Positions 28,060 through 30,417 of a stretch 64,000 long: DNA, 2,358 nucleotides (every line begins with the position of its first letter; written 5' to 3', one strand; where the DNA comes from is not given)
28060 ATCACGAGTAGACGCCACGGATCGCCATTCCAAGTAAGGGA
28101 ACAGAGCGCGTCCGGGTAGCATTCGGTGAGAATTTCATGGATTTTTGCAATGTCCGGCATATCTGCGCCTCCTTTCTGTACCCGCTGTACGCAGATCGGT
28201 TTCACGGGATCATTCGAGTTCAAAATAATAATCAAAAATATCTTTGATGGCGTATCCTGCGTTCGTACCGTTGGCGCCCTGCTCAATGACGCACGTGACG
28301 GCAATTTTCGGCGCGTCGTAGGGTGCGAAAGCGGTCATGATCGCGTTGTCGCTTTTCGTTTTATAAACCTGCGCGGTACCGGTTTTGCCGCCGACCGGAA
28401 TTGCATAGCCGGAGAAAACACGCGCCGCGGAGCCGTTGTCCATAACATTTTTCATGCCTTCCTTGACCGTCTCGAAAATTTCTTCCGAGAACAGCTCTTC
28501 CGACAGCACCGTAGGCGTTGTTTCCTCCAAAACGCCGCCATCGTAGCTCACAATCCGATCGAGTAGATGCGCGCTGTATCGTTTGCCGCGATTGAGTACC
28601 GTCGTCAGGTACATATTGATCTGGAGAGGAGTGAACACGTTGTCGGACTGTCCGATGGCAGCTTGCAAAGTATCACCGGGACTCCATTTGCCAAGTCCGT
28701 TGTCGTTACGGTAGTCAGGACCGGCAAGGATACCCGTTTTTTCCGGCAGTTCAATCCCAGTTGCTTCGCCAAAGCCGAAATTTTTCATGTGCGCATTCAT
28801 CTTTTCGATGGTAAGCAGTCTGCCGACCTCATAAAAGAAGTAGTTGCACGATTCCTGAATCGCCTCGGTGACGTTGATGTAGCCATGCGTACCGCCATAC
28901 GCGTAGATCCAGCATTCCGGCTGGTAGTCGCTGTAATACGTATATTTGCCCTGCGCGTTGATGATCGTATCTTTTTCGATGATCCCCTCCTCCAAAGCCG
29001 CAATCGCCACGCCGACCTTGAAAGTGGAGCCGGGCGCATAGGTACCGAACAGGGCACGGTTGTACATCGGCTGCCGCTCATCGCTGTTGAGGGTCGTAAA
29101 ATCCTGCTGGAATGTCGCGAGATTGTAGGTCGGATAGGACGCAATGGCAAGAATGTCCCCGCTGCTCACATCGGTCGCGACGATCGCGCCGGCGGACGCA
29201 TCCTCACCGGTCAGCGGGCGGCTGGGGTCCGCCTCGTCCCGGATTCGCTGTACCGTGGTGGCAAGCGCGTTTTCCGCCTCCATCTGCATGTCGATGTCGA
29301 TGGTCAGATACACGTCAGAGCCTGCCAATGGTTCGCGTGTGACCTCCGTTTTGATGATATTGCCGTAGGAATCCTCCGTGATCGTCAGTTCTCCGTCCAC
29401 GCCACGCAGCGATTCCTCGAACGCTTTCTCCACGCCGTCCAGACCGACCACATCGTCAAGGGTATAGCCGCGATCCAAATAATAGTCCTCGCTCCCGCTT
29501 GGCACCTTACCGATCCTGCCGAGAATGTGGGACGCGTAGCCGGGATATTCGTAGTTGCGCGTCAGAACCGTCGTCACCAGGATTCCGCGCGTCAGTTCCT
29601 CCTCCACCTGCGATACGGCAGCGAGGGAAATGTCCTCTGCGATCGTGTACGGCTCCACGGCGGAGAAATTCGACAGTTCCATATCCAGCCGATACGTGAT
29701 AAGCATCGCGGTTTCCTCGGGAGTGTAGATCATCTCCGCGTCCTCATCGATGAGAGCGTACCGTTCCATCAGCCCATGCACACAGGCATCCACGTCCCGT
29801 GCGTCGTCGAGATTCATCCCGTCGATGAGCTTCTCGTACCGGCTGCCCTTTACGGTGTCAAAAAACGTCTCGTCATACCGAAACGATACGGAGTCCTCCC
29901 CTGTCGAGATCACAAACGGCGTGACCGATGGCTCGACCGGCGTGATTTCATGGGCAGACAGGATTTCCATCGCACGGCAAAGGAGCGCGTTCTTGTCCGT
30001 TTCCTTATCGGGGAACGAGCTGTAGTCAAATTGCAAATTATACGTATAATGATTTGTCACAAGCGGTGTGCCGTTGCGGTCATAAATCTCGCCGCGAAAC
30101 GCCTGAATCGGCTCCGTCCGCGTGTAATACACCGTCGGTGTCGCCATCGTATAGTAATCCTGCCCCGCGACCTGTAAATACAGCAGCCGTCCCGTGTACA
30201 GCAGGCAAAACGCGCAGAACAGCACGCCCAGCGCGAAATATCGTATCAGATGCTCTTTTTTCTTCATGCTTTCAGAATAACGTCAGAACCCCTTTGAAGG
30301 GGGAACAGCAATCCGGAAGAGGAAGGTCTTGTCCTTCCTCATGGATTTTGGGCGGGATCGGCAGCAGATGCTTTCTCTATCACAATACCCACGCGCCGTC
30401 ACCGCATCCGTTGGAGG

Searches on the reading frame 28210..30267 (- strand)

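Call 80: search_protein_families(library=pfam, proteins=[window:28210-30267:-], max_evalue=0.1)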
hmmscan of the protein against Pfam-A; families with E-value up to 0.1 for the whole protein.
window:28210-30267:- (685 aa): 2 families
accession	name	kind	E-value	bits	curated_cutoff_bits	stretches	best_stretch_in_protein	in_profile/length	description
PF00905.27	Transpeptidase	-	9.3e-56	189.7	22.1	1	360-675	1-295/299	Penicillin binding protein transpeptidase domain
PF03717.20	PBP_dimer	-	9e-35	121.1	24.4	1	54-307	2-178/180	Penicillin-binding Protein dimerisation domain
